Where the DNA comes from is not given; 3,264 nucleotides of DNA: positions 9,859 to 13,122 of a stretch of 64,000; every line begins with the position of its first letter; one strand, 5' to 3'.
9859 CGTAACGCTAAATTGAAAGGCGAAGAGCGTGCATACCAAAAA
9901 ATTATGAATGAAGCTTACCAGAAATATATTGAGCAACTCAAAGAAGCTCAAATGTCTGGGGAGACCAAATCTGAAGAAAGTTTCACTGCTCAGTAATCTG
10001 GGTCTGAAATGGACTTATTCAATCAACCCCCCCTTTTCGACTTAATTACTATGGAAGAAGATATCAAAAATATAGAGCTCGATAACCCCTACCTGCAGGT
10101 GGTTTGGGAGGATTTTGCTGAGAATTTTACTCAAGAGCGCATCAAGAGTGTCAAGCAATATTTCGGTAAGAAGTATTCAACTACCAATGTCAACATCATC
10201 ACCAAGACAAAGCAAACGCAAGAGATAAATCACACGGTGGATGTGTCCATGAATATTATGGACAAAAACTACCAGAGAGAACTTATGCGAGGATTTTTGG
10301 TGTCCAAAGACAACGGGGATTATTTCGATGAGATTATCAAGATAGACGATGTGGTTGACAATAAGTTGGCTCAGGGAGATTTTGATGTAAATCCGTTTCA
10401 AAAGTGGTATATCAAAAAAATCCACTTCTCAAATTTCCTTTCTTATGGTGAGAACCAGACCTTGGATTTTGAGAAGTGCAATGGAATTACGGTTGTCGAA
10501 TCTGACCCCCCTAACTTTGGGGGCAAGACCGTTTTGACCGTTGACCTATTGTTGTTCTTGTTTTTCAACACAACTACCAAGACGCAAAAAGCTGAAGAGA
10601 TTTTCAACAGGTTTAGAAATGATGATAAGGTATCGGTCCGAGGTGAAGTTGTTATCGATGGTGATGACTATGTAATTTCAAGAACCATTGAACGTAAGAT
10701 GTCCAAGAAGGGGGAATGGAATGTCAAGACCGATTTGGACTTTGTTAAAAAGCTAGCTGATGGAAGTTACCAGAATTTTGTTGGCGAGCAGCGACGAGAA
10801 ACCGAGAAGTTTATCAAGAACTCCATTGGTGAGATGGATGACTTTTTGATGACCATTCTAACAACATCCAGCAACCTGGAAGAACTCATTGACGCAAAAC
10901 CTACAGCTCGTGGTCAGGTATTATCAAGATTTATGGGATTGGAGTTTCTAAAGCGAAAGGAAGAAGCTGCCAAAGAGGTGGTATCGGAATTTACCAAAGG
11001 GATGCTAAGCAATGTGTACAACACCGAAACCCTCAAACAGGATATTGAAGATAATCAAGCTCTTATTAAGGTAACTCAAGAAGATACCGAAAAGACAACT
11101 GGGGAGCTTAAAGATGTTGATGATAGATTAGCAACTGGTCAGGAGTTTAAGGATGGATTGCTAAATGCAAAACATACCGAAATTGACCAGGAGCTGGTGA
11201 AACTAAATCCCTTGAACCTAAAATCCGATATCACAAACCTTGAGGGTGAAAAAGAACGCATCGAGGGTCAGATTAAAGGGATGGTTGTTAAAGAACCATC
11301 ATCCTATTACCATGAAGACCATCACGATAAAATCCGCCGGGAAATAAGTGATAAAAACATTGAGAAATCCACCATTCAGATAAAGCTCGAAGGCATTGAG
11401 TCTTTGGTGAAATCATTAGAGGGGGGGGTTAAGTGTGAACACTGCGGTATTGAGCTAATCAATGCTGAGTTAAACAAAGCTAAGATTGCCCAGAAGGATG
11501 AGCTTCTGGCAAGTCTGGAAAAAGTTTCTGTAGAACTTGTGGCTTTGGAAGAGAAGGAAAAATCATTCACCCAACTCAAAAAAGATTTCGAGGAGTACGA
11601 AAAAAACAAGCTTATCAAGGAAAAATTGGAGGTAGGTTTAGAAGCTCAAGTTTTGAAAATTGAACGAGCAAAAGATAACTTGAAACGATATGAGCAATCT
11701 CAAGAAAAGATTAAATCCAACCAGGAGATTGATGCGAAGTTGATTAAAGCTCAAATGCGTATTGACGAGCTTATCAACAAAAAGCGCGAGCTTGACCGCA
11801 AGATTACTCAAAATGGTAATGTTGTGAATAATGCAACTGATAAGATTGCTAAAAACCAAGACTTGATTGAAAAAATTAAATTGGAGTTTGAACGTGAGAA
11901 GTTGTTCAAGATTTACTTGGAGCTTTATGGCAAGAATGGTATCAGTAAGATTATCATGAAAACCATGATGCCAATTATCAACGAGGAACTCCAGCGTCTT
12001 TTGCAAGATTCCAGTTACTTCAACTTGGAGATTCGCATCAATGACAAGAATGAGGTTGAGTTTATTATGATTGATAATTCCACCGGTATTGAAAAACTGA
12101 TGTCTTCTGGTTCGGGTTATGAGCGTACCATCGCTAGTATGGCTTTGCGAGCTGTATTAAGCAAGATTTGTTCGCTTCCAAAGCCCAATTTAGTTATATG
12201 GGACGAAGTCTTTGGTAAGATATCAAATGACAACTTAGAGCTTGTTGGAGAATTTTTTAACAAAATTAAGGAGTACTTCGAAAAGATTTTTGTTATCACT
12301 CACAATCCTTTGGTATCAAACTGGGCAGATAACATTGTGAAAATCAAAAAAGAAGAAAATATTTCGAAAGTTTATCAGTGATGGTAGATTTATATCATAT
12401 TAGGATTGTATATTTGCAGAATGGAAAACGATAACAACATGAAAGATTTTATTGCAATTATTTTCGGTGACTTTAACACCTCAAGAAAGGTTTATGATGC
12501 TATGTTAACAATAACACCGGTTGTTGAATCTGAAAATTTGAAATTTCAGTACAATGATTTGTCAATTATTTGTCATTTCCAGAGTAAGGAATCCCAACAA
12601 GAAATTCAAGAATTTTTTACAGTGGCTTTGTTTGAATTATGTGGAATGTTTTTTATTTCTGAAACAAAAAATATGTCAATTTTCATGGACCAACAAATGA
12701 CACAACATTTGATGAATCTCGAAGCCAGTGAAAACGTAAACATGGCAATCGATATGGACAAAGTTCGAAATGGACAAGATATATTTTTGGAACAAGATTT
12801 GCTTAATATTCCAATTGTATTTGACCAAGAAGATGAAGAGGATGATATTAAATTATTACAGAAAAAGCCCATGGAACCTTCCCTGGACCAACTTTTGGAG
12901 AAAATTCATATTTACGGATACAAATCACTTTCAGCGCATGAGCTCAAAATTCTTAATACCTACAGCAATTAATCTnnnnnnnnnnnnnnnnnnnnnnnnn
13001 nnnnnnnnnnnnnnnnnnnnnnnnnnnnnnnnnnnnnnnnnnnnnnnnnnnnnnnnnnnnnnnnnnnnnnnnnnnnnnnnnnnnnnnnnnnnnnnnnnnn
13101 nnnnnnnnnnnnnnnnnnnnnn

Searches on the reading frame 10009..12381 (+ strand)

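Call 28: search_protein_families(library=pfam, proteins=[window:10009-12381:+], max_evalue=0.001)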
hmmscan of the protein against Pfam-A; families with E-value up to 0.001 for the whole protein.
window:10009-12381:+ (790 aa): 0 families

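Call 29: search_protein_families(library=phrogs, proteins=[window:10009-12381:+], max_evalue=0.00001)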
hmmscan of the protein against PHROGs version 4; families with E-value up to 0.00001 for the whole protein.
window:10009-12381:+ (790 aa): 2 families
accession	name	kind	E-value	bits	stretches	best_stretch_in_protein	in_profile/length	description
phrog_77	-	DNA, RNA and nucleotide metabolism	3.2e-49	169.3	1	41-788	205-952/967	SbcC-like subunit of palindrome specific endonuclease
phrog_35725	-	other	3.5e-12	45.8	2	519-741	1095-1314/1376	metallo-phosphoesterase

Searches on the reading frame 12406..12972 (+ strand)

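Call 61: search_protein_families(library=pfam, proteins=[window:12406-12972:+], max_evalue=0.001)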
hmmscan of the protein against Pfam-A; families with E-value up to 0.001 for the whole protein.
window:12406-12972:+ (188 aa): 1 family
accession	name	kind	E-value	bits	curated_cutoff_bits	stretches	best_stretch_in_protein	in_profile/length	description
PF20216.3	DUF6576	-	4.9e-07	30.2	27.3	1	153-188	11-46/47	Family of unknown function (DUF6576)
